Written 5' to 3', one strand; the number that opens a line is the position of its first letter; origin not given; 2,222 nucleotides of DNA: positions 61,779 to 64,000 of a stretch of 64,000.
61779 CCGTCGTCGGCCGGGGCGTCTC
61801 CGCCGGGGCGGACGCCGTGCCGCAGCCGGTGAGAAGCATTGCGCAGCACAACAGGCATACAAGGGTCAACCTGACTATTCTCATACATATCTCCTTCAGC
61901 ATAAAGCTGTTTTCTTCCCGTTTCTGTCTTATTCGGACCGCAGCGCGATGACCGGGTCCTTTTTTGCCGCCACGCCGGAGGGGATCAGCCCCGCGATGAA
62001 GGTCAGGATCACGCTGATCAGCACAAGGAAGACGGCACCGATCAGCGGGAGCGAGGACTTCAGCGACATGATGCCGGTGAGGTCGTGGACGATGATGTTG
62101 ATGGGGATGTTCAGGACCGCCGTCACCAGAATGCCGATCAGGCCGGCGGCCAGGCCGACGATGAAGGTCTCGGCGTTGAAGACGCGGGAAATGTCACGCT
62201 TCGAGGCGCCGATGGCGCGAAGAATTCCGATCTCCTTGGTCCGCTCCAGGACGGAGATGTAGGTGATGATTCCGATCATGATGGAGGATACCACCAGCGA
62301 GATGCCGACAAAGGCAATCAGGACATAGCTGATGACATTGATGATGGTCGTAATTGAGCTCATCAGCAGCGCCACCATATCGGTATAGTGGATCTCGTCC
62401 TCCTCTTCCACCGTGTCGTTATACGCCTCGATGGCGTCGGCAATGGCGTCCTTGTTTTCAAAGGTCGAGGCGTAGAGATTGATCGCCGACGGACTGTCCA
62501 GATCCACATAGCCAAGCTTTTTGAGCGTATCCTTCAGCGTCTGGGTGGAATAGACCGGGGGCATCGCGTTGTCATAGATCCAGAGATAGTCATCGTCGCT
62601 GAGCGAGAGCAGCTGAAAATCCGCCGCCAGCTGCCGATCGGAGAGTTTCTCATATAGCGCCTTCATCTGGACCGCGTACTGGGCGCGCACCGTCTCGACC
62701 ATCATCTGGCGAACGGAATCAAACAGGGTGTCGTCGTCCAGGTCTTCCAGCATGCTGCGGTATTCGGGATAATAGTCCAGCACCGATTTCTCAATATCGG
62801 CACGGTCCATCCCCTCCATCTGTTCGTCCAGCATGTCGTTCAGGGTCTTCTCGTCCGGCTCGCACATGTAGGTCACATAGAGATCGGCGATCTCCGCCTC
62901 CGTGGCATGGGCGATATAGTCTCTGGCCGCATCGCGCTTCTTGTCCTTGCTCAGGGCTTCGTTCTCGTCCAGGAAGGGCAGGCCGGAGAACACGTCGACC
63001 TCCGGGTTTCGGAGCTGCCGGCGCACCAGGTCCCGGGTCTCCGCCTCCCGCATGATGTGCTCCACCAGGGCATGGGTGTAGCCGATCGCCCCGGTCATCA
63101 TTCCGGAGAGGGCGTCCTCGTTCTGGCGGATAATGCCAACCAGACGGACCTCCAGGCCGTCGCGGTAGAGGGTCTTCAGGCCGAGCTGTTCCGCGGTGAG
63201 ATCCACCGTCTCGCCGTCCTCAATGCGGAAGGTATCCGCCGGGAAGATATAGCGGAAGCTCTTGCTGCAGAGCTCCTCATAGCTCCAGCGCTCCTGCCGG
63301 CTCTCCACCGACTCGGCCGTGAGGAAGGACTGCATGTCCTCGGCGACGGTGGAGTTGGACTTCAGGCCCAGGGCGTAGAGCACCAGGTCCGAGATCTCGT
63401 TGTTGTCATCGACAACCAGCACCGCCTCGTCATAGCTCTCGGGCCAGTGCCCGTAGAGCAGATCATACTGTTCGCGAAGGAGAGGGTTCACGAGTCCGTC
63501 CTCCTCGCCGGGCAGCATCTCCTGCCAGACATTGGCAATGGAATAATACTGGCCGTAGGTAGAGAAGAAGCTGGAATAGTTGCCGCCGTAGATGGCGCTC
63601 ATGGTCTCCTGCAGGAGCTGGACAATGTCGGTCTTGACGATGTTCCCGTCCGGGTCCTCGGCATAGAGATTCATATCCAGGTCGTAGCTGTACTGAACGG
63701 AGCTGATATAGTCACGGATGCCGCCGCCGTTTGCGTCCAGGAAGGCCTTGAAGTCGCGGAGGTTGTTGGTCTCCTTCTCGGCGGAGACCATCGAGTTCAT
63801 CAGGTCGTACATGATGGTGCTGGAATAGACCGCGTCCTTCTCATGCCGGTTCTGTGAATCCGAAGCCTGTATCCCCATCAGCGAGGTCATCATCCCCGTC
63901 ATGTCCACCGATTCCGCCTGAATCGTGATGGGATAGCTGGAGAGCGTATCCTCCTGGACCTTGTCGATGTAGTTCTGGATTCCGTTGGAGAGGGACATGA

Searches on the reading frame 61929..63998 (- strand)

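Call 46: search_protein_families(library=pfam, proteins=[window:61929-63998:-], max_evalue=0.00001)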
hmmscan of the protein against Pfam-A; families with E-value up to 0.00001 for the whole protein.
window:61929-63998:- (689 aa): 1 family
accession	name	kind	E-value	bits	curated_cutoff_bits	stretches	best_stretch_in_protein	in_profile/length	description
PF02687.27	FtsX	-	7.2e-17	62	25.5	1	562-682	2-120/120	FtsX-like permease C-terminal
